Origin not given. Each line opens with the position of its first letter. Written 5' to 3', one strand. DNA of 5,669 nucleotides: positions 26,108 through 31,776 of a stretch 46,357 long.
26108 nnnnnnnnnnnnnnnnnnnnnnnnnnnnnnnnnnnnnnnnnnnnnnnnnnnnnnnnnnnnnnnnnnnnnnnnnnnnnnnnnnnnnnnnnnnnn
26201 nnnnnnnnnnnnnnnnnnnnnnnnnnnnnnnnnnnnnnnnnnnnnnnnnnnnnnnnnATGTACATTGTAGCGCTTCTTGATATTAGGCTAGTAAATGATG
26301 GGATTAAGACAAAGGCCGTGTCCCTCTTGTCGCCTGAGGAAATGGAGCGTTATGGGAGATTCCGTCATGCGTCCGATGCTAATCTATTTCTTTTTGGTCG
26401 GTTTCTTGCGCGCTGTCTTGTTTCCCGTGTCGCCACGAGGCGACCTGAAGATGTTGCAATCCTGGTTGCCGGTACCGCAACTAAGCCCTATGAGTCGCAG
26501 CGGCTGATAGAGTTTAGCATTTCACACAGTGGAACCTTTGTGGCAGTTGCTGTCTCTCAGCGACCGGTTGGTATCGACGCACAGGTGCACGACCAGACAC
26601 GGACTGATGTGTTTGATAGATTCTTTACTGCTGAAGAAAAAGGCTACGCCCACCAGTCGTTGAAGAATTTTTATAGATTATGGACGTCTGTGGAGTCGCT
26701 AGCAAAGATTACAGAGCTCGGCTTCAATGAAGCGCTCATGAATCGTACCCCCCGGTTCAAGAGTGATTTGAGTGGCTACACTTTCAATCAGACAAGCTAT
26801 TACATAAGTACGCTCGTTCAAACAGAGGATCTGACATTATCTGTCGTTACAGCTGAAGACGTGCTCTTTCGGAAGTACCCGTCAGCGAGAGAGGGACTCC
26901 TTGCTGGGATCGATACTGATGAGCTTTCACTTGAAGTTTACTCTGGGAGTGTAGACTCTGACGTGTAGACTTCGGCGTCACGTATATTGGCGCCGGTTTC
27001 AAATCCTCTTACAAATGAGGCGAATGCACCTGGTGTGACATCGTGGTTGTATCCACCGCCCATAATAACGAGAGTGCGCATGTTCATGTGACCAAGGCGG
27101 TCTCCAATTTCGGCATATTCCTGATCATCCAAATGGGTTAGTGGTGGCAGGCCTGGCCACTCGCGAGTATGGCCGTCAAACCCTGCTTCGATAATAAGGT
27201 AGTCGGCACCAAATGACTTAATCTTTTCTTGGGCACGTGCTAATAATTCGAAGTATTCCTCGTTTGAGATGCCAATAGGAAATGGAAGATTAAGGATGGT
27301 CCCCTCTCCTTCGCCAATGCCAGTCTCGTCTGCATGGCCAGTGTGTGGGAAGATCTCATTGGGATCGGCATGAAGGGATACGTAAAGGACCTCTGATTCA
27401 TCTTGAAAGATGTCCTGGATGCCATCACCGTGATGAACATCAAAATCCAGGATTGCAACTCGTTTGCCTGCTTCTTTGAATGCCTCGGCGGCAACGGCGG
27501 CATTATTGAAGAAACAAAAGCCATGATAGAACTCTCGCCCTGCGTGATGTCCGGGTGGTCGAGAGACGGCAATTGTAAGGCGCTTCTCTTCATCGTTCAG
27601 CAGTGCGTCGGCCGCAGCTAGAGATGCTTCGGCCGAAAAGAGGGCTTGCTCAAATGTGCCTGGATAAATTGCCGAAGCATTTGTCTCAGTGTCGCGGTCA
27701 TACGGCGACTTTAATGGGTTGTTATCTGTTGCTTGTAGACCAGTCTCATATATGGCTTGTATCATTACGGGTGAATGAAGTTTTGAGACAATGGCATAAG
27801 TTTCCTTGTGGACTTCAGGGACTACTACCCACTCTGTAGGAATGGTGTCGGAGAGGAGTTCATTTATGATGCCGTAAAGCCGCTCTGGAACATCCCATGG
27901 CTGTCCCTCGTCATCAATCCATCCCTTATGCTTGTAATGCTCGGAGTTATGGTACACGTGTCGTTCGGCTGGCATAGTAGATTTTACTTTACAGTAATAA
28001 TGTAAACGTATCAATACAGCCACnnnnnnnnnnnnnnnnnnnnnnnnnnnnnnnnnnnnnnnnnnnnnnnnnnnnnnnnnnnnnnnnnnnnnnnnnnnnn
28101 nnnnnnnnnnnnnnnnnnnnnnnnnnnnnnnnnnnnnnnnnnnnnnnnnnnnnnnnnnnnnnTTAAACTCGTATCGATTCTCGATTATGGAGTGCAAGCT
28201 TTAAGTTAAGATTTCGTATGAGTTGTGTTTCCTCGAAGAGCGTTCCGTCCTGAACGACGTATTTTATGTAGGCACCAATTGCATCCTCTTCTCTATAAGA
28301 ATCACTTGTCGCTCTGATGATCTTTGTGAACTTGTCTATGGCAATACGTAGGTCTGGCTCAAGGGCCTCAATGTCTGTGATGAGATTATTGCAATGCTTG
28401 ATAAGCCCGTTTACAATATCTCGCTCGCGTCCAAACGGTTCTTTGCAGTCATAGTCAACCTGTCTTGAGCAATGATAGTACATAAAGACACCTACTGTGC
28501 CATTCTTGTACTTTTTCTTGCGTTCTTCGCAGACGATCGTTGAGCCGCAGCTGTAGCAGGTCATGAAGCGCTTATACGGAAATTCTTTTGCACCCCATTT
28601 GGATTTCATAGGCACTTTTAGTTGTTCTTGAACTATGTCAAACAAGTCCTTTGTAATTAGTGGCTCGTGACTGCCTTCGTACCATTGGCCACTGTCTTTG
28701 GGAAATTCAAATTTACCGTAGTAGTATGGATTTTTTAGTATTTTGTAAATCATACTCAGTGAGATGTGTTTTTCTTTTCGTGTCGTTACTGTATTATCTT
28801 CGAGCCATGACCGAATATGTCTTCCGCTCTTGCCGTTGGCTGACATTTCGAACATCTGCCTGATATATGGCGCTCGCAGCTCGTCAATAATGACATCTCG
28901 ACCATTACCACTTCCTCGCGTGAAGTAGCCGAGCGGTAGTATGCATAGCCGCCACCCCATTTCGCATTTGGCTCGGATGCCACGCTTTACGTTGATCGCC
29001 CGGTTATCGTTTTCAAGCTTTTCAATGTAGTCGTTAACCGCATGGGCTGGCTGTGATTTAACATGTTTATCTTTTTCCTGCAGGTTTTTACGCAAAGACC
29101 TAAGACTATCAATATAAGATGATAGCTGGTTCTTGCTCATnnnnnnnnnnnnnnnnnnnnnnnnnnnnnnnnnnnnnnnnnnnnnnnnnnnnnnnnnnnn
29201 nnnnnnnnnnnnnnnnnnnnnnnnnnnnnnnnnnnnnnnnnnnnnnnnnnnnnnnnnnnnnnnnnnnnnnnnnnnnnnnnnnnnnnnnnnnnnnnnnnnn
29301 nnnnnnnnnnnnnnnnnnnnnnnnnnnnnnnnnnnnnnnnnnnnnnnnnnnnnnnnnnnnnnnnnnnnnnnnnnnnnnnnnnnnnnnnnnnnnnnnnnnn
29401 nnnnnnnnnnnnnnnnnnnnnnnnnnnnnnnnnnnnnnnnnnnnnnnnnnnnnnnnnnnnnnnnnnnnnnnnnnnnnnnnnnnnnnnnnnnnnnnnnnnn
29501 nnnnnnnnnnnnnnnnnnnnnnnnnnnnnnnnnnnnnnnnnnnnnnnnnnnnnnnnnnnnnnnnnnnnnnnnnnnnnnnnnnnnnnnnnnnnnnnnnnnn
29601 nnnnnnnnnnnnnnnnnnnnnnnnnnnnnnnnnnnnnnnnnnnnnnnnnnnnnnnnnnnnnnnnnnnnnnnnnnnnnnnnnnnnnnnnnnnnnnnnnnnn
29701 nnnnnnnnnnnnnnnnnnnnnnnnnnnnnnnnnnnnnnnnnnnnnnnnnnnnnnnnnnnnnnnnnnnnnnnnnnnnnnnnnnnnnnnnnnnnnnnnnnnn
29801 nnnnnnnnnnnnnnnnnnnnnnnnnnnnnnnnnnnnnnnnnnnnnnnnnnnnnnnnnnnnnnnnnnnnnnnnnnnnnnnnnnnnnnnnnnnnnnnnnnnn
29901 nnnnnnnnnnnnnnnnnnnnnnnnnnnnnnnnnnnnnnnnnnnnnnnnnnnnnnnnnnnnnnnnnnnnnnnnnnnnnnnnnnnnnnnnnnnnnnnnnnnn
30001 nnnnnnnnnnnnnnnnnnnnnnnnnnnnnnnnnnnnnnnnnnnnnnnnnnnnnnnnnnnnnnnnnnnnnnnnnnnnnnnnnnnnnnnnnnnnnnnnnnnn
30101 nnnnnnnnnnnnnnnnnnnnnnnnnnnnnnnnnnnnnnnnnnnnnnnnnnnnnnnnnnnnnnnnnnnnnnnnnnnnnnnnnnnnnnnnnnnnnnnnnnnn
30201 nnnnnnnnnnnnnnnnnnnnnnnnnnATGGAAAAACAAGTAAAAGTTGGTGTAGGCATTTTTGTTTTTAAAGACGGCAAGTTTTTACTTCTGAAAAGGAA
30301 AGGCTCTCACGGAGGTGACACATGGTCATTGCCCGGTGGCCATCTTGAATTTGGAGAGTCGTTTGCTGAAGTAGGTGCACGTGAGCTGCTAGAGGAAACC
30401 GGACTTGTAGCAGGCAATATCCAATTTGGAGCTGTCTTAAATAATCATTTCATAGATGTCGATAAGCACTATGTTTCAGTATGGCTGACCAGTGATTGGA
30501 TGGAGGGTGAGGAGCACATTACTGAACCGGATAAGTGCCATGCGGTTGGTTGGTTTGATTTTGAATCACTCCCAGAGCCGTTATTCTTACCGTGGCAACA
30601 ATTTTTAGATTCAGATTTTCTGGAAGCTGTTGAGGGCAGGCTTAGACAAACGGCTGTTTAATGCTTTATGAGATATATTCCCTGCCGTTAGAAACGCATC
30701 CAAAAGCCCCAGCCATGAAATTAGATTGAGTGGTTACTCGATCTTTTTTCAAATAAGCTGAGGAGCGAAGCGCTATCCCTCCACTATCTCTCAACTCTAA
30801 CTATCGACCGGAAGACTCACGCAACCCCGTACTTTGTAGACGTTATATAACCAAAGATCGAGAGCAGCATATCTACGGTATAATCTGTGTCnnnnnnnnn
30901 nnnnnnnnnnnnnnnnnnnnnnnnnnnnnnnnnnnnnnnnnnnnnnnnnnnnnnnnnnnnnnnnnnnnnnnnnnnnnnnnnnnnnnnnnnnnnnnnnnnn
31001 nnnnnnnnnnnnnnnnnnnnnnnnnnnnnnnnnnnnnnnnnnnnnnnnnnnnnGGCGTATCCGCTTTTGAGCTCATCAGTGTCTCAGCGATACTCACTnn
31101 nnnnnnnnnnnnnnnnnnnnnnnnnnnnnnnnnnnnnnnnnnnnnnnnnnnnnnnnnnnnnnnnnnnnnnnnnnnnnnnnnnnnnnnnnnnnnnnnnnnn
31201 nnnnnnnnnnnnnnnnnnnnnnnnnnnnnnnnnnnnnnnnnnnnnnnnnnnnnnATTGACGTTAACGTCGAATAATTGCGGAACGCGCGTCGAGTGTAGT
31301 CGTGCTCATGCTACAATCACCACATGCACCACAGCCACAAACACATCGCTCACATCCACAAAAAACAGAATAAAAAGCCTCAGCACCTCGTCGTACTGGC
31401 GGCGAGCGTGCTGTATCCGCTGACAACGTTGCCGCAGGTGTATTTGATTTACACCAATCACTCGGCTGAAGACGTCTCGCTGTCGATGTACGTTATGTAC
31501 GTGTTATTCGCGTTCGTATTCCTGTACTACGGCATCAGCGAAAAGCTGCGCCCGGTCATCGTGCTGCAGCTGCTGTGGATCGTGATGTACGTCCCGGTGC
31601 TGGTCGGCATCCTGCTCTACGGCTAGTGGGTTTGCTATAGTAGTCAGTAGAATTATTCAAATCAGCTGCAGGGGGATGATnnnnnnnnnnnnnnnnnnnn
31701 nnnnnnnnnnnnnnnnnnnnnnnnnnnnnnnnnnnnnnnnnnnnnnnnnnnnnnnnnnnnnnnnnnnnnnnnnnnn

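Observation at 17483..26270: Unusual assembly-line logic: A-T-C-A-T-E plus a separate C-T-C protein, with no release domain and an orphan carrier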

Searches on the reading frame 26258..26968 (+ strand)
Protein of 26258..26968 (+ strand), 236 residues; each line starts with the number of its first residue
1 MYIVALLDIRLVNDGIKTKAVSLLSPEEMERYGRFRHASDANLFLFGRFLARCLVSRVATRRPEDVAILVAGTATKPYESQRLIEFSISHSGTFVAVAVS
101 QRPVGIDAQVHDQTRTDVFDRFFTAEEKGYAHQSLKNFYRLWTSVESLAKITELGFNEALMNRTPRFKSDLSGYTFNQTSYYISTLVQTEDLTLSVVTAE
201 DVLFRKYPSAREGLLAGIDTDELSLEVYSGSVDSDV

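Call 4: search_protein_families(library=pfam, proteins=[window:26258-26968:+], max_evalue=0.01)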
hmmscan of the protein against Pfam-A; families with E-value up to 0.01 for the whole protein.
window:26258-26968:+ (236 aa): 2 families
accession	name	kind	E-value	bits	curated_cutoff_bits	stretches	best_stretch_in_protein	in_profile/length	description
PF22624.1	AASDHPPT_N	-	6.9e-10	39.5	27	1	19-100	12-98/100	4'-phosphopantetheinyl transferase, N-terminal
PF01648.25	ACPS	-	1.9e-06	28.3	25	1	103-159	1-68/111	4'-phosphopantetheinyl transferase superfamily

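Call 35: search_protein_families(library=ncbifam, proteins=[window:26258-26968:+], max_evalue=0.001)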
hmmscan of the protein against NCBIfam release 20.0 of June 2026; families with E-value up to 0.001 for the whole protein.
window:26258-26968:+ (236 aa): 2 families
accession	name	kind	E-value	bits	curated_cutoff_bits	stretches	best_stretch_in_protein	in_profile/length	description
NF047349.1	4PPT_AusB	equivalog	2.1e-13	50.2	225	1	32-160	29-156/205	aureusimine biosynthesis 4'-phosphopantetheinyl transferase AusB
NF042922.1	4PPT_HetI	equivalog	1.6e-07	30.9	370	1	20-157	36-184/235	4'-phosphopantetheinyl transferase HetI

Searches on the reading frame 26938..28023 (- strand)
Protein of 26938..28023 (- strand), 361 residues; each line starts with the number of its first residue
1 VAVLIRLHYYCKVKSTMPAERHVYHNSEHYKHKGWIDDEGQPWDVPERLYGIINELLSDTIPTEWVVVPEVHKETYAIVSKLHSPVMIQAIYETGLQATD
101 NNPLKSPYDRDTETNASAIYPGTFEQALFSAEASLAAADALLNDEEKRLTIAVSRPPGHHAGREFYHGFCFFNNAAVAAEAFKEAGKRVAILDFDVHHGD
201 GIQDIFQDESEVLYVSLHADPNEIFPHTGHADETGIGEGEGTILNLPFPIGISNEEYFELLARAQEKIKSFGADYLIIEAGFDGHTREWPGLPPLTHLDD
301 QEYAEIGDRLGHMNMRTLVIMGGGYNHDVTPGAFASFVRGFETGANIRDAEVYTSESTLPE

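Call 4: search_protein_families(library=pfam, proteins=[window:26938-28023:-], max_evalue=0.01)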
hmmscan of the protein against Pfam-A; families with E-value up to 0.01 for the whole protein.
window:26938-28023:- (361 aa): 1 family
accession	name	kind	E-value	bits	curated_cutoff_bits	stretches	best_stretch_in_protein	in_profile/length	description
PF00850.24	Hist_deacetyl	-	1.3e-63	215.6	27.9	1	46-339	5-296/298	Histone deacetylase domain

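Call 35: search_protein_families(library=ncbifam, proteins=[window:26938-28023:-], max_evalue=0.001)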
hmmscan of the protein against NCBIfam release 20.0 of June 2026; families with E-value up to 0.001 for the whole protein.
window:26938-28023:- (361 aa): 0 families

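Call 66: search_solved_structures(query=window:26938-28023:-, max_evalue=1e-10, show_alignments=1)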
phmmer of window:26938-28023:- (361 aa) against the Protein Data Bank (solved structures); distinct sequences matched with E-value up to 1e-10: 135 (the best 60 are shown).
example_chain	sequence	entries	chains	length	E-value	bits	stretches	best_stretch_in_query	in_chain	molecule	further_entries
5g0h_A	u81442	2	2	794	3.2e-60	207.7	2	113-327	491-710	HDAC6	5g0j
5g0i_A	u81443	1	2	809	3.5e-60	207.6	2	113-327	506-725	HDAC6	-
7qno_A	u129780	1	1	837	3.9e-60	207.4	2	113-327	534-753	Histone deacetylase 6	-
9k91_A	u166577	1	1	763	8.1e-54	186.6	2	92-335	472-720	Histone deacetylase 6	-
6phr_A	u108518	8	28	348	9.9e-46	160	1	118-342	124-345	Acetylpolyamine amidohydrolase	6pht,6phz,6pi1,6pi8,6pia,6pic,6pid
9gkz_A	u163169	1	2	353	1.3e-43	153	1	118-342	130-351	Acetylpolyamine amidohydrolase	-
3q9b_A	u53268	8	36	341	3e-43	151.8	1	117-326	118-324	Acetylpolyamine amidohydrolase | Acetylpolyamine aminohydrolase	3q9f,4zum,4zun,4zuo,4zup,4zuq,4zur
3men_A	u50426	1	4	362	1.4e-42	149.7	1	121-341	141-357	Acetylpolyamine aminohydrolase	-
3q9c_A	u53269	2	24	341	6.6e-42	147.4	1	117-326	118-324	Acetylpolyamine amidohydrolase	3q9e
6j6t_A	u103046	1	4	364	7.7e-34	120.9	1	150-328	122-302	Histone deacetylase 15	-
6pzo_A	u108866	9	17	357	3.3e-30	108.9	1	113-327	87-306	Hdac6 protein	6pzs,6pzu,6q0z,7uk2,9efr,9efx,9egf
6pzr_A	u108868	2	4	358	3.4e-30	108.9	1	113-327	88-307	Hdac6 protein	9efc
8qa7_A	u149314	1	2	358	3.4e-30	108.9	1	113-327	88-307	Histone deacetylase 6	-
6r0k_A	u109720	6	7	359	3.4e-30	108.9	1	113-327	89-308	Histone deacetylase 6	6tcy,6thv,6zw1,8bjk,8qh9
28oi_A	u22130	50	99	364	3.5e-30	108.8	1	113-327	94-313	Histone deacetylase 6 | Hdac6 protein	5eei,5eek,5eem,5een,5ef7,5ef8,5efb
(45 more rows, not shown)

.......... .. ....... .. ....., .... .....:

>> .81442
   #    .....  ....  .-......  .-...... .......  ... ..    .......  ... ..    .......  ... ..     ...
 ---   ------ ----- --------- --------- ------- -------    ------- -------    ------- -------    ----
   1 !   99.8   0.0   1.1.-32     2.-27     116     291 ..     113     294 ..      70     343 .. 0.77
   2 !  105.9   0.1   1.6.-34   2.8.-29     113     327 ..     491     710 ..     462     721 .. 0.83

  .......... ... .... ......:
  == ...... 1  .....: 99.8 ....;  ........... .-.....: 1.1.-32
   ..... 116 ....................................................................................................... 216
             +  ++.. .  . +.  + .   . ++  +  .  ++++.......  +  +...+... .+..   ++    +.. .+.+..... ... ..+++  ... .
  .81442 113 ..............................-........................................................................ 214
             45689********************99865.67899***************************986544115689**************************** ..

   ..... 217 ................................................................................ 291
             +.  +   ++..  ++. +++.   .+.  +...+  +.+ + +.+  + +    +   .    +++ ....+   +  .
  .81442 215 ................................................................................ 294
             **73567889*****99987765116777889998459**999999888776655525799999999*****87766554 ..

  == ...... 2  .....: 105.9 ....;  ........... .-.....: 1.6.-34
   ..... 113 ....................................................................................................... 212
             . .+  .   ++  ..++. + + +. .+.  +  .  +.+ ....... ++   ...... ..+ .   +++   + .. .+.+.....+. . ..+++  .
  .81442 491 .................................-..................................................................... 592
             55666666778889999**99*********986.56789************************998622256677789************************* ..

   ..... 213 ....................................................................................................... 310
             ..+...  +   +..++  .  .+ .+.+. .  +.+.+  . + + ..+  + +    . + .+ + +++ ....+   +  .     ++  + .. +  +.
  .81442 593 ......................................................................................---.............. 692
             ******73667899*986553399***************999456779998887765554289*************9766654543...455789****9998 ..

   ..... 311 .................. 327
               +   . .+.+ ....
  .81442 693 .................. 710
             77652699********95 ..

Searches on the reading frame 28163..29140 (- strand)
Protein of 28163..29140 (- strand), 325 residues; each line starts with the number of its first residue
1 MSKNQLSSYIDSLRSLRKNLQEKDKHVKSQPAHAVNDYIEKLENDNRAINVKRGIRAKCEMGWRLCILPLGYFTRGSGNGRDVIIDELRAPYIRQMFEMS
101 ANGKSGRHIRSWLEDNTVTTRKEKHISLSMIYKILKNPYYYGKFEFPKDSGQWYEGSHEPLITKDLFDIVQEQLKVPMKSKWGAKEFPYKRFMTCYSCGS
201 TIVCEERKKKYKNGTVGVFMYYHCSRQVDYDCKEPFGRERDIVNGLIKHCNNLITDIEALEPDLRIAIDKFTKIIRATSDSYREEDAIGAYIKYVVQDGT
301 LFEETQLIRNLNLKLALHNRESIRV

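Call 4: search_protein_families(library=pfam, proteins=[window:28163-29140:-], max_evalue=0.01)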
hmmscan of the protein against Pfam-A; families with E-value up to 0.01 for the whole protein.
window:28163-29140:- (325 aa): 1 family
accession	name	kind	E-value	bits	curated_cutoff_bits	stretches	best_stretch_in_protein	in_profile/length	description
PF07508.19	Recombinase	-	5.1e-17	62.4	21.1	1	89-175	3-100/102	Recombinase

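Call 35: search_protein_families(library=ncbifam, proteins=[window:28163-29140:-], max_evalue=0.001)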
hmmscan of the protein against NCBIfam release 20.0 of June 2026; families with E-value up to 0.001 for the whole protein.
window:28163-29140:- (325 aa): 3 families
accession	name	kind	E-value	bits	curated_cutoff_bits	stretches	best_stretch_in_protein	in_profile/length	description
NF047343.1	SCCmet_CcrB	equivalog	6.4e-16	58.1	900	1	41-226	134-333/542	cassette chromosome recombinase CcrB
NF041201.1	recomb_XisF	equivalog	8.2e-10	38.2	375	1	95-234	183-336/465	fdxN element excision recombinase XisF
NF047347.1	SCCmet_CcrC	equivalog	2.1e-09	36.4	900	1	39-225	130-337/558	cassette chromosome recombinase CcrC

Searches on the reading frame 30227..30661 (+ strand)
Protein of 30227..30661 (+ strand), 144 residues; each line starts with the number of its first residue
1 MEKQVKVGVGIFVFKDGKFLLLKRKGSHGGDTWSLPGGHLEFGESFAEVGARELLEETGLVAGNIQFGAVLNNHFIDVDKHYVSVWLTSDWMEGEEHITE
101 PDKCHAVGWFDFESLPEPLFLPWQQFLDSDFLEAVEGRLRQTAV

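Call 4: search_protein_families(library=pfam, proteins=[window:30227-30661:+], max_evalue=0.01)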
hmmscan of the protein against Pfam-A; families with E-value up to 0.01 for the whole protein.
window:30227-30661:+ (144 aa): 2 families
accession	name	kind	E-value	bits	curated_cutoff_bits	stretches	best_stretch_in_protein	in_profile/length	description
PF00293.34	NUDIX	-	8.5e-21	74.8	21.1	1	7-118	4-121/134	NUDIX domain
PF14815.12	NUDIX_4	-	0.0016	18.6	35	1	10-115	3-98/113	NUDIX domain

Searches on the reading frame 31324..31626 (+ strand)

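Call 57: search_protein_families(library=pfam, proteins=[window:31324-31626:+], max_evalue=0.01)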
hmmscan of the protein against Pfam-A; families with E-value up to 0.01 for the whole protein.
window:31324-31626:+ (100 aa): 2 families
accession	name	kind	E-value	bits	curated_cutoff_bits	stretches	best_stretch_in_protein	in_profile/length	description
PF04193.19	PQ-loop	-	2.3e-06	27.7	22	1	28-75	10-57/61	PQ loop repeat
PF03083.21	MtN3_slv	-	2.1e-05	24.9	23.7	1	25-88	8-71/87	Sugar efflux transporter for intercellular exchange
